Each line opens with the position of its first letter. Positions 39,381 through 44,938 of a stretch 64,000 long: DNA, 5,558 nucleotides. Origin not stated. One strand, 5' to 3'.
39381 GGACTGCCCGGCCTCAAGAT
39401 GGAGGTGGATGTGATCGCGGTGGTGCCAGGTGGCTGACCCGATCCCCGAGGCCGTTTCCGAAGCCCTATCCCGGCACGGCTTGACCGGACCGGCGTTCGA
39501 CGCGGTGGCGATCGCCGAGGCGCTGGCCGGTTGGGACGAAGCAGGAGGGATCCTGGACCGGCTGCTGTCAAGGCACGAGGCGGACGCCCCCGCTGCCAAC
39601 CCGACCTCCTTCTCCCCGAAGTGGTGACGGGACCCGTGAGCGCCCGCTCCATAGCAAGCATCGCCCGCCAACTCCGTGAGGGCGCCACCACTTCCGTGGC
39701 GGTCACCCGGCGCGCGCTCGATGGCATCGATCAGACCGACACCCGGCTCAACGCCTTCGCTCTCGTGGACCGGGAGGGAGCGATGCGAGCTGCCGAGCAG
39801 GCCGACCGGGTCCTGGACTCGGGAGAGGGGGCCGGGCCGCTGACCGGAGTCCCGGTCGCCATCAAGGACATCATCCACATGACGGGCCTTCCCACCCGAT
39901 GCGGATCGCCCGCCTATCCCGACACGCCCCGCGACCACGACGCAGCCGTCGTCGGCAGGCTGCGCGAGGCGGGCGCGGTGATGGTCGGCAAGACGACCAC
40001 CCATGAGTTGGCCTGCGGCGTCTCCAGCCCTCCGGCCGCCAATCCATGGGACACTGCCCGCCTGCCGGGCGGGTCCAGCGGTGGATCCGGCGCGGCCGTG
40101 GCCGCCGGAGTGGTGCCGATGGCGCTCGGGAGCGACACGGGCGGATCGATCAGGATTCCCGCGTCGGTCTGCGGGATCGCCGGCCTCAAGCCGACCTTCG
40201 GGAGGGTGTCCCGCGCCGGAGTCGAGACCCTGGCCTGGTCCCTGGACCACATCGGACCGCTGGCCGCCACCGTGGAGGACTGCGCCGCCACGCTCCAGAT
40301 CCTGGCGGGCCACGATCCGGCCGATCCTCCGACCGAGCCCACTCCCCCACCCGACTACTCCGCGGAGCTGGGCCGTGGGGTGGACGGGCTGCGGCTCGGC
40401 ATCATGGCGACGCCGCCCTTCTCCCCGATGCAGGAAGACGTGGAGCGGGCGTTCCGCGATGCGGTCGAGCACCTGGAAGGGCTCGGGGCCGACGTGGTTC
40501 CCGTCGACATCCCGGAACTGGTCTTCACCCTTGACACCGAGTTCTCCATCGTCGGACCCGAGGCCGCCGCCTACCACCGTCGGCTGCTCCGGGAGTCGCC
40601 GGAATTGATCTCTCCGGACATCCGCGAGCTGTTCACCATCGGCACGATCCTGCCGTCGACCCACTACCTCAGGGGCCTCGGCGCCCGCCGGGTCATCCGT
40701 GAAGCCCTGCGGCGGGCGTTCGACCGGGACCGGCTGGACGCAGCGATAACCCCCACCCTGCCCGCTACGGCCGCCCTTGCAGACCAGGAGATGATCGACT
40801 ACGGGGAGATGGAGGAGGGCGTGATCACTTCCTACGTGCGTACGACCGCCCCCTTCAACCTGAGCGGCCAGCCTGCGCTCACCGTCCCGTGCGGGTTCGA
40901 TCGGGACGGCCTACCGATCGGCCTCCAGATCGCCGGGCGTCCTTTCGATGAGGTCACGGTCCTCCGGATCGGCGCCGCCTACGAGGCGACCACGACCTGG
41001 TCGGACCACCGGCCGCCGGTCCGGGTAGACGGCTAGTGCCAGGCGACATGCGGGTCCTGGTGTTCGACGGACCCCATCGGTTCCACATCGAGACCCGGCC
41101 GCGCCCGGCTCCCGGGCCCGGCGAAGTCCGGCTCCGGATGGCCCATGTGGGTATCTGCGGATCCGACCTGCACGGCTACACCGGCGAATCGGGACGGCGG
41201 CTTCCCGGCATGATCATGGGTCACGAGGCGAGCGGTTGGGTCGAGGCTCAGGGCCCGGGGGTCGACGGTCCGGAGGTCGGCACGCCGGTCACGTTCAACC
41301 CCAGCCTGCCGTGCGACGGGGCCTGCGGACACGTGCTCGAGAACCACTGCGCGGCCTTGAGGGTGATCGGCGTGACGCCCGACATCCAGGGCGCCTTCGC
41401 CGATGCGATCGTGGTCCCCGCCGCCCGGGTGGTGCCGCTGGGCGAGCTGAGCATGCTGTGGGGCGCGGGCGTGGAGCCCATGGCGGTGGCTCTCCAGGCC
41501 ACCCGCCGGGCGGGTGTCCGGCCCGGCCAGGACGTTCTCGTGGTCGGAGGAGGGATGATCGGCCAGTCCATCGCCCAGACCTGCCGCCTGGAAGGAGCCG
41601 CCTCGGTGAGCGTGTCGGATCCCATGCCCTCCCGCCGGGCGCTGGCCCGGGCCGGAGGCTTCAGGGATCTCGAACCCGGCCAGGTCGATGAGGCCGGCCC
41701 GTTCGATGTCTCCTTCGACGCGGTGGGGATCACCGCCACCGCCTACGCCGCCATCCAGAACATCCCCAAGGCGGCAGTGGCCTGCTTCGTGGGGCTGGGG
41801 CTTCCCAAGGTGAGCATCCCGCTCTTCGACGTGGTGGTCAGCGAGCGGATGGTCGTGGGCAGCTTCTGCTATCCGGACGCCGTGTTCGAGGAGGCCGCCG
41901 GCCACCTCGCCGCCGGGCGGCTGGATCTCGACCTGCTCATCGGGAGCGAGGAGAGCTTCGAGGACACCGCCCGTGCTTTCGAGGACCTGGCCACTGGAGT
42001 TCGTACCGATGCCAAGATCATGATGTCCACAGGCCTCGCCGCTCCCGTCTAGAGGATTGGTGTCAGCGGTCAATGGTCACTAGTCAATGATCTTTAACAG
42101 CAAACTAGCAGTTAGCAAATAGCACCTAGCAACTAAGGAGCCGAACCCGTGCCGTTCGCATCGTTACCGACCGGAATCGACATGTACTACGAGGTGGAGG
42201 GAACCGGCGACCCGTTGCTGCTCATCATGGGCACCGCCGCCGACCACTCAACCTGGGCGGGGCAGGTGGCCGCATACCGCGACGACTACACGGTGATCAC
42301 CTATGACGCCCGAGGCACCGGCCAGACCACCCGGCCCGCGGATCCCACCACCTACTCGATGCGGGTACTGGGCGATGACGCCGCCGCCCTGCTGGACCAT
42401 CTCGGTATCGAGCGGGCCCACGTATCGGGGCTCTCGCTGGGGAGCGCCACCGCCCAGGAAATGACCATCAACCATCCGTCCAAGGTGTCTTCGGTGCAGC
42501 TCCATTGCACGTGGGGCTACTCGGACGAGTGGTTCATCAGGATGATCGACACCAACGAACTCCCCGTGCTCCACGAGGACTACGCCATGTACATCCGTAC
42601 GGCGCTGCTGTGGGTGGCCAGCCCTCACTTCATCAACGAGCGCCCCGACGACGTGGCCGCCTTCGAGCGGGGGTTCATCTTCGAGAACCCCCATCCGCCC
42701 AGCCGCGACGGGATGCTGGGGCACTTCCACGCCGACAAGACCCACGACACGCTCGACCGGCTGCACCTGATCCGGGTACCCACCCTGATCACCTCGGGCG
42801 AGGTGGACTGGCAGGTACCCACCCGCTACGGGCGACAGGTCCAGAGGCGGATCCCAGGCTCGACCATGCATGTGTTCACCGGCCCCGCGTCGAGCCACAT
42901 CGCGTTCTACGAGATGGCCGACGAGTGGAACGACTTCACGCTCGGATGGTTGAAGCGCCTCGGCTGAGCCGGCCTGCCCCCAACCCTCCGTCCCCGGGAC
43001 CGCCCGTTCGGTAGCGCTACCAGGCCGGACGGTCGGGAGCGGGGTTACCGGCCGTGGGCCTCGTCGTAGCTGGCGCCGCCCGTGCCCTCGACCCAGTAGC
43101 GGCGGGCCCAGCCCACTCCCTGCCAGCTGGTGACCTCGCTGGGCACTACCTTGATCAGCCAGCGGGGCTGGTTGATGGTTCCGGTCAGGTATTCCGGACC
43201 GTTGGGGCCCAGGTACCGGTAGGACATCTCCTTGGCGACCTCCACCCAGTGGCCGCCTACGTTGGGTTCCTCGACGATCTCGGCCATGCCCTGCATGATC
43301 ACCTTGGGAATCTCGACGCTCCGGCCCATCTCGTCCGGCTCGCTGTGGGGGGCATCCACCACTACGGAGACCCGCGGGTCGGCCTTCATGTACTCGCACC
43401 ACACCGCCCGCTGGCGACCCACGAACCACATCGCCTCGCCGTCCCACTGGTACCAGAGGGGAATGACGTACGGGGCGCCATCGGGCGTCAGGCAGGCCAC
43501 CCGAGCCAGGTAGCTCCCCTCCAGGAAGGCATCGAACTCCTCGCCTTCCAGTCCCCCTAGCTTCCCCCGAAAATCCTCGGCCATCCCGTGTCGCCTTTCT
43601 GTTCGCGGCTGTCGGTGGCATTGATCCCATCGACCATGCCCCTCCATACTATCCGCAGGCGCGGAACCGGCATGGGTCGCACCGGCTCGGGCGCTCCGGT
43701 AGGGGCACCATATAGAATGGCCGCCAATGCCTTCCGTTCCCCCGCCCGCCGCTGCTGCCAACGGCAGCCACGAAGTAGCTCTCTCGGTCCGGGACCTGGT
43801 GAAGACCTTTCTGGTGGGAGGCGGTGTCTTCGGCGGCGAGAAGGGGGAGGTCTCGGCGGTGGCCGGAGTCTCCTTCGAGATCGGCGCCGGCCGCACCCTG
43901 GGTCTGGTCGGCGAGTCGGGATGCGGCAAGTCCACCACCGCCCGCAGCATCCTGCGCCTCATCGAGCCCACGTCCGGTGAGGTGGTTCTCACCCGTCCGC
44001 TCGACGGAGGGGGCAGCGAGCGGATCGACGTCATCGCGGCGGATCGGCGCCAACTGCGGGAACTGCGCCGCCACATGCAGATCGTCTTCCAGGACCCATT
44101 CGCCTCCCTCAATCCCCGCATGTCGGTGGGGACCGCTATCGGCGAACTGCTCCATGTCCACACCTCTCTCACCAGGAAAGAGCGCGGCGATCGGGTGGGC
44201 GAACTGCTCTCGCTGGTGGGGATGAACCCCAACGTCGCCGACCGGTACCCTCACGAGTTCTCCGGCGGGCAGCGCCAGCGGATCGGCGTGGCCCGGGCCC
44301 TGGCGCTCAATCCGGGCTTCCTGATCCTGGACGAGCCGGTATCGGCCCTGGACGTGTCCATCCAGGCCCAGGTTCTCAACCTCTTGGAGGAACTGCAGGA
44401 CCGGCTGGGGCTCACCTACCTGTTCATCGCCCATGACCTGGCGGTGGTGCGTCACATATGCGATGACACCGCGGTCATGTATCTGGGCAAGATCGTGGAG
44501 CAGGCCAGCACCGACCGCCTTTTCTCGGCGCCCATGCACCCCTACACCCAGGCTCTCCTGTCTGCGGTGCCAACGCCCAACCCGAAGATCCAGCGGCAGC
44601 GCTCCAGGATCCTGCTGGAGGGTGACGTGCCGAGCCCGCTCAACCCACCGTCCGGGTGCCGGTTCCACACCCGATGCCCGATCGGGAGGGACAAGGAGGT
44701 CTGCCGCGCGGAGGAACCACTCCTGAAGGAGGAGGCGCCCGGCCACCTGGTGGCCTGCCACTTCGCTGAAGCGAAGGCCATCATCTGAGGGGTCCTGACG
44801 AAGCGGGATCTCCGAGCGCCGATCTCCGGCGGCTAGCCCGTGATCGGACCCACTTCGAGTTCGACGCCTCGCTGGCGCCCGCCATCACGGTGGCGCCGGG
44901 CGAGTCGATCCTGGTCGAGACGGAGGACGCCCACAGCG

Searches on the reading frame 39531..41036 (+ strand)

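Call 78: search_protein_families(library=pfam, proteins=[window:39531-41036:+], max_evalue=0.00001)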
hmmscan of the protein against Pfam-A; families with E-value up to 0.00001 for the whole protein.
window:39531-41036:+ (501 aa): 1 family
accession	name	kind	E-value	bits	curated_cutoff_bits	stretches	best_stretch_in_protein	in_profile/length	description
PF01425.27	Amidase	-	1.6e-113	380.6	27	1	58-478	2-445/445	Amidase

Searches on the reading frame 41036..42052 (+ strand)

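Call 78: search_protein_families(library=pfam, proteins=[window:41036-42052:+], max_evalue=0.00001)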
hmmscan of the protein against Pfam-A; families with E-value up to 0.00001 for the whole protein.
window:41036-42052:+ (338 aa): 3 families
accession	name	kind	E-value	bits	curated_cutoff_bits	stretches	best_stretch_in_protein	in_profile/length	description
PF08240.17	ADH_N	-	5.6e-21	75.2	23.5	1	27-135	1-102/104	Alcohol dehydrogenase GroES-like domain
PF00107.32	ADH_zinc_N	-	2.8e-09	37.4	31.8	1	175-289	2-125/129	Zinc-binding dehydrogenase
PF16912.11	Glu_dehyd_C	-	3.2e-06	27.2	34.9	1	154-324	22-207/211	Glucose dehydrogenase C-terminus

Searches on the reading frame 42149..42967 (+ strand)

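Call 78: search_protein_families(library=pfam, proteins=[window:42149-42967:+], max_evalue=0.00001)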
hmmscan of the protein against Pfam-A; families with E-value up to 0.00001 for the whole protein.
window:42149-42967:+ (272 aa): 3 families
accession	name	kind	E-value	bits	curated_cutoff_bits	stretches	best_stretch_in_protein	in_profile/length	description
PF00561.26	Abhydrolase_1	-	7.3e-24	85.2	25.8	1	22-244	2-234/245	alpha/beta hydrolase fold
PF12146.15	Hydrolase_4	-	3.8e-10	39.9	27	1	30-253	13-235/239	Serine aminopeptidase, S33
PF12697.13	Abhydrolase_6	-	1.8e-09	39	26.3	1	28-261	6-215/217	Alpha/beta hydrolase family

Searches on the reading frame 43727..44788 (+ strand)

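Call 78: search_protein_families(library=pfam, proteins=[window:43727-44788:+], max_evalue=0.00001)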
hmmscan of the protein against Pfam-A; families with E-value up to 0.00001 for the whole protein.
window:43727-44788:+ (353 aa): 2 families
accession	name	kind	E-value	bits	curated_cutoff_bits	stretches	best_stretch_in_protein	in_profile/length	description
PF00005.33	ABC_tran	-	2.7e-30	106.2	25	1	47-205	3-136/137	ABC transporter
PF08352.17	oligo_HPY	-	2e-18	67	27.1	1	257-323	1-64/65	Oligopeptide/dipeptide transporter, C-terminal region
